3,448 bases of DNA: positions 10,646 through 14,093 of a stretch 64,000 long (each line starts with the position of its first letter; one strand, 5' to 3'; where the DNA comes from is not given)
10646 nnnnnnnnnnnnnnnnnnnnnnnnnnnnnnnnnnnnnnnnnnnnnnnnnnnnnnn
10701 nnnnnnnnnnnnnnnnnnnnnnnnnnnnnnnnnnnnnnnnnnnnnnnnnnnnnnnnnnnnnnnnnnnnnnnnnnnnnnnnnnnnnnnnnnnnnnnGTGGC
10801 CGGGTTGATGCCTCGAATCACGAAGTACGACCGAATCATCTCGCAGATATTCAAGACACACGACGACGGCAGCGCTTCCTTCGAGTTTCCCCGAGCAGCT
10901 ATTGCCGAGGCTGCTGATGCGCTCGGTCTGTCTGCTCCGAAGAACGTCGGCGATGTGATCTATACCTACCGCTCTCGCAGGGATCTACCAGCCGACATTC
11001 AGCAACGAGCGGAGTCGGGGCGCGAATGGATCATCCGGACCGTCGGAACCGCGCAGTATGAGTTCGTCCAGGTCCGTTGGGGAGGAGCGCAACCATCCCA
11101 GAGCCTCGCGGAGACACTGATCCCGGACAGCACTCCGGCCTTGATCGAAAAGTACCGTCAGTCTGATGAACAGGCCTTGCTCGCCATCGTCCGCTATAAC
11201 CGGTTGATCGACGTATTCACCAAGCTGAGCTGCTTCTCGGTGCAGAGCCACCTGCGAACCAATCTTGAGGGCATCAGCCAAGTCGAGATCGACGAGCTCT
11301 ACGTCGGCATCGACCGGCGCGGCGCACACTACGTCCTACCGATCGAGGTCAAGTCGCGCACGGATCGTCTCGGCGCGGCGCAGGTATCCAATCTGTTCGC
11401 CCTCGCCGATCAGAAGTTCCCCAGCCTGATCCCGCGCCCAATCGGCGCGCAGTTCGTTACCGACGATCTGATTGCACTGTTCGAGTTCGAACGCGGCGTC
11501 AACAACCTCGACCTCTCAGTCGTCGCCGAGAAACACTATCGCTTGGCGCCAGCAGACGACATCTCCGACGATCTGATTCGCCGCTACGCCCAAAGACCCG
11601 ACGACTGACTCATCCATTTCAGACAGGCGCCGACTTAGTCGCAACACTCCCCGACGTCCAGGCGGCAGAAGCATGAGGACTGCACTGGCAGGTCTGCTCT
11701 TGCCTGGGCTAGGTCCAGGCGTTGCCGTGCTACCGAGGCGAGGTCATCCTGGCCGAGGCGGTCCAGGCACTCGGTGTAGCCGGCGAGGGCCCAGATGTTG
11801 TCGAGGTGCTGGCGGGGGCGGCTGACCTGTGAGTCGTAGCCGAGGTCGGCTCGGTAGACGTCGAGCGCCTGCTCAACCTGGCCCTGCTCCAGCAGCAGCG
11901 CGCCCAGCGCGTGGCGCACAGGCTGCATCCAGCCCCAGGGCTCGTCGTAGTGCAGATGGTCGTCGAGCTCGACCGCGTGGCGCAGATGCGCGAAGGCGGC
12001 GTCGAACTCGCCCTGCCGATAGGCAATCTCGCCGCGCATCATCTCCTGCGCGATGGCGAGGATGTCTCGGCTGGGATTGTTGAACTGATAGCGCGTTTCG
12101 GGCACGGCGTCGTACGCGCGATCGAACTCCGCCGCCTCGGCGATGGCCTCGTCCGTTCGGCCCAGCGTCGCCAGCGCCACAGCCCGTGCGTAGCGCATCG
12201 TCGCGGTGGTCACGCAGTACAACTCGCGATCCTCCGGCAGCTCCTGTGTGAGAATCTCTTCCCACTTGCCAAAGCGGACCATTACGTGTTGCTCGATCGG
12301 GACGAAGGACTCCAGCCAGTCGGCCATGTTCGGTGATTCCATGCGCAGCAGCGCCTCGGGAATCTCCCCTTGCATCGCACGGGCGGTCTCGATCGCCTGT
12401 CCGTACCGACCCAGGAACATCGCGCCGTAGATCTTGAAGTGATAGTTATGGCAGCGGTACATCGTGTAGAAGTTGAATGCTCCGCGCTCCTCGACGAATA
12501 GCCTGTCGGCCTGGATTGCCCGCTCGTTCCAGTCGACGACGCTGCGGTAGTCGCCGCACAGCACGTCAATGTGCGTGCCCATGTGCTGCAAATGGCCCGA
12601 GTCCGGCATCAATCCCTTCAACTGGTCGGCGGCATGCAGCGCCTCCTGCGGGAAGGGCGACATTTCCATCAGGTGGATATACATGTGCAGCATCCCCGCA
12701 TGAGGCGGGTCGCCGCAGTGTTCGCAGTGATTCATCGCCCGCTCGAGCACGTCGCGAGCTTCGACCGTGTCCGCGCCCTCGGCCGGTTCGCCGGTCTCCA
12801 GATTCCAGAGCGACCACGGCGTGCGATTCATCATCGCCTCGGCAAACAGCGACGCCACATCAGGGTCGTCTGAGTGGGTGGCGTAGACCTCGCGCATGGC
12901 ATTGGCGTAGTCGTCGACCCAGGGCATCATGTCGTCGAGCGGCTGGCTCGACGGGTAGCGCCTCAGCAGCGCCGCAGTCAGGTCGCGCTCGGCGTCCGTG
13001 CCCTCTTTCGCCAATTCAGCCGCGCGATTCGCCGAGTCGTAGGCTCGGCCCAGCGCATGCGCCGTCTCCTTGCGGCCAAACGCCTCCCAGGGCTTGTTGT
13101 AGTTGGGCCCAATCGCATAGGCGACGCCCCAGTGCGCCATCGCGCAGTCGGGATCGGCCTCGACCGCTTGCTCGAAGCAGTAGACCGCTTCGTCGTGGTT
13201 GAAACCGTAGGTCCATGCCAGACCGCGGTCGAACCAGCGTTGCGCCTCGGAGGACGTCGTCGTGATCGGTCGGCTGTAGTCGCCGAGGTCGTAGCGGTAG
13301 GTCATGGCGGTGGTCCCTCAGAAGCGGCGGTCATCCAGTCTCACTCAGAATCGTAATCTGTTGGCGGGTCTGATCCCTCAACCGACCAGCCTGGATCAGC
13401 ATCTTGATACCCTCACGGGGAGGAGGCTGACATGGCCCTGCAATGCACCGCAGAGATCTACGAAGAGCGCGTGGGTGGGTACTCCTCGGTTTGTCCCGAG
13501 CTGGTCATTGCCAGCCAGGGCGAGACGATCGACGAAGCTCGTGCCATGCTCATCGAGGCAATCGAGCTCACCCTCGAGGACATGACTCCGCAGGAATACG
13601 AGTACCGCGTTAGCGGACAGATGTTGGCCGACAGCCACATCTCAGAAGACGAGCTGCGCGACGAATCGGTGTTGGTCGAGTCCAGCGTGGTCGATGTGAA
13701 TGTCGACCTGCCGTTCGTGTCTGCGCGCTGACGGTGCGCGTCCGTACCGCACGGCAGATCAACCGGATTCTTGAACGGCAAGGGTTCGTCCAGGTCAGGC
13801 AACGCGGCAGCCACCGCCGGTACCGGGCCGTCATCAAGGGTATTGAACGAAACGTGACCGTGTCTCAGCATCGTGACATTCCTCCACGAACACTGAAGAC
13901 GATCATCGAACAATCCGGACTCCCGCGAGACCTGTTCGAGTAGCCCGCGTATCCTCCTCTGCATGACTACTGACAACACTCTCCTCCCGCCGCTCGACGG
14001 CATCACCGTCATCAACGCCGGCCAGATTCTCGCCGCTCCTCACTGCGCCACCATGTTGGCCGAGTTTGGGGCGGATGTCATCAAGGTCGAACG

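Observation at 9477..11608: Second candidate Type II R-M pair: alpha-like methyltransferase with overlapping PD-(D/E)xK gene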

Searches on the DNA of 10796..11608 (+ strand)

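Call 56: search_dna_similar(query=L058:2728-4780:+, collection=ecoli_genomes, mode=distant, max_rows=30)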
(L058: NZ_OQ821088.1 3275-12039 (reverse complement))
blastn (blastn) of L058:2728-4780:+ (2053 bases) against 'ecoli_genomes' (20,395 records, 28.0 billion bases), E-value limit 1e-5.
Records with a match: 174; places in all: 174; records where one place covers at least 80% of the query: 0.
Genomes with a match: 174 of 5426; with a place that covers at least 80% of the query: 0. Places per genome that has any: lowest 1, median 1, highest 1. On chromosomes: 174 places; on plasmids: 0.
Best place of each record, by identity: 80-90% 3; 60-80% 171.
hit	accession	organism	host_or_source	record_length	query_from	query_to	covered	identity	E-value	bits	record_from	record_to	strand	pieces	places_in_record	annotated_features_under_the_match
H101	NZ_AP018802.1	Escherichia coli strain E2863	Bos taurus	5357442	871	1046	9%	70.4%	8e-6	64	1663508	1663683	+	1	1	DNA cytosine methyltransferase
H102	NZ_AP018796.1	Escherichia coli strain E2855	Bos taurus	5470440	871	1046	9%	70.4%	8e-6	64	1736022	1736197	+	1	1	DNA cytosine methyltransferase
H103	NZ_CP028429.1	Escherichia coli strain RM9131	Bos taurus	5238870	871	1046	9%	70.4%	8e-6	64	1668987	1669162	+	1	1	DNA cytosine methyltransferase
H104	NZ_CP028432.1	Escherichia coli strain RM9975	Corvus brachyrhynchos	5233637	871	1046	9%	70.4%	8e-6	64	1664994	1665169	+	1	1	DNA cytosine methyltransferase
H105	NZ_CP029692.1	Escherichia coli strain SD134209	Homo sapiens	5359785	871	1046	9%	70.4%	8e-6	64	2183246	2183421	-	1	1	DNA cytosine methyltransferase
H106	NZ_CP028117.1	Escherichia coli O111 str. RM9322 strain RM9322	Creek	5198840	871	1046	9%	70.4%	8e-6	64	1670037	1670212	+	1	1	DNA cytosine methyltransferase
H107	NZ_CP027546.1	Escherichia coli strain 2013C-4187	Homo sapiens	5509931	871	1046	9%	70.4%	8e-6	64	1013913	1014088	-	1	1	DNA cytosine methyltransferase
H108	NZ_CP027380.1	Escherichia coli strain 2013C-3250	missing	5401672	871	1046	9%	70.4%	8e-6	64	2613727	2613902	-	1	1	DNA cytosine methyltransferase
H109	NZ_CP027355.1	Escherichia coli strain 2013C-4991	Homo sapiens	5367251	871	1046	9%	70.4%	8e-6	64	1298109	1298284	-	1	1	DNA cytosine methyltransferase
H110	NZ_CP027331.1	Escherichia coli strain 2013C-3277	Homo sapiens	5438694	871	1046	9%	70.4%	8e-6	64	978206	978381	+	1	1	DNA cytosine methyltransferase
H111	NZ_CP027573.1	Escherichia coli strain 2013C-4081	missing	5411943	871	1046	9%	70.4%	8e-6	64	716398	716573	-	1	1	DNA cytosine methyltransferase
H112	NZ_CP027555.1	Escherichia coli strain 2013C-3513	Homo sapiens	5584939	871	1046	9%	70.4%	8e-6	64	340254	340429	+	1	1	DNA cytosine methyltransferase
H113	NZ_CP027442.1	Escherichia coli strain 2013C-3252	Homo sapiens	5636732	871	1046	9%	70.4%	8e-6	64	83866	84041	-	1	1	DNA cytosine methyltransferase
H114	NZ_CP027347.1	Escherichia coli strain 2013C-4361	missing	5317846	871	1046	9%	70.4%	8e-6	64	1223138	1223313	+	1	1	DNA cytosine methyltransferase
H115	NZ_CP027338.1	Escherichia coli strain 2014C-3051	Homo sapiens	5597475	871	1046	9%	70.4%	8e-6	64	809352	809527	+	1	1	DNA cytosine methyltransferase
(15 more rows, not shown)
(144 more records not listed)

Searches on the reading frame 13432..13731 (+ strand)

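Call 87: search_protein_families(library=pfam, proteins=[window:13432-13731:+], max_evalue=0.01)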
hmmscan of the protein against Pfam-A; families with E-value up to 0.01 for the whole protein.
window:13432-13731:+ (99 aa): 1 family
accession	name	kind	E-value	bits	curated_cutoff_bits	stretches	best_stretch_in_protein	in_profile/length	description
PF15919.11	HicB_lk_antitox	-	0.0029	18.2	27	1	16-79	12-74/123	HicB_like antitoxin of bacterial toxin-antitoxin system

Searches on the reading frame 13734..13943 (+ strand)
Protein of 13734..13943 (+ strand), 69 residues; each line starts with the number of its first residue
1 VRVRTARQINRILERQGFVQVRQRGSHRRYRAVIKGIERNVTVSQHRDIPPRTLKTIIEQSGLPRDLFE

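Call 87: search_protein_families(library=pfam, proteins=[window:13734-13943:+], max_evalue=0.01)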
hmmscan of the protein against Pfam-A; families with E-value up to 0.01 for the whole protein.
window:13734-13943:+ (69 aa): 1 family
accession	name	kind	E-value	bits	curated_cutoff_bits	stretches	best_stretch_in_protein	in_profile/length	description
PF07927.17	HicA_toxin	-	6.1e-15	55.5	27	1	7-63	2-58/58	HicA toxin of bacterial toxin-antitoxin,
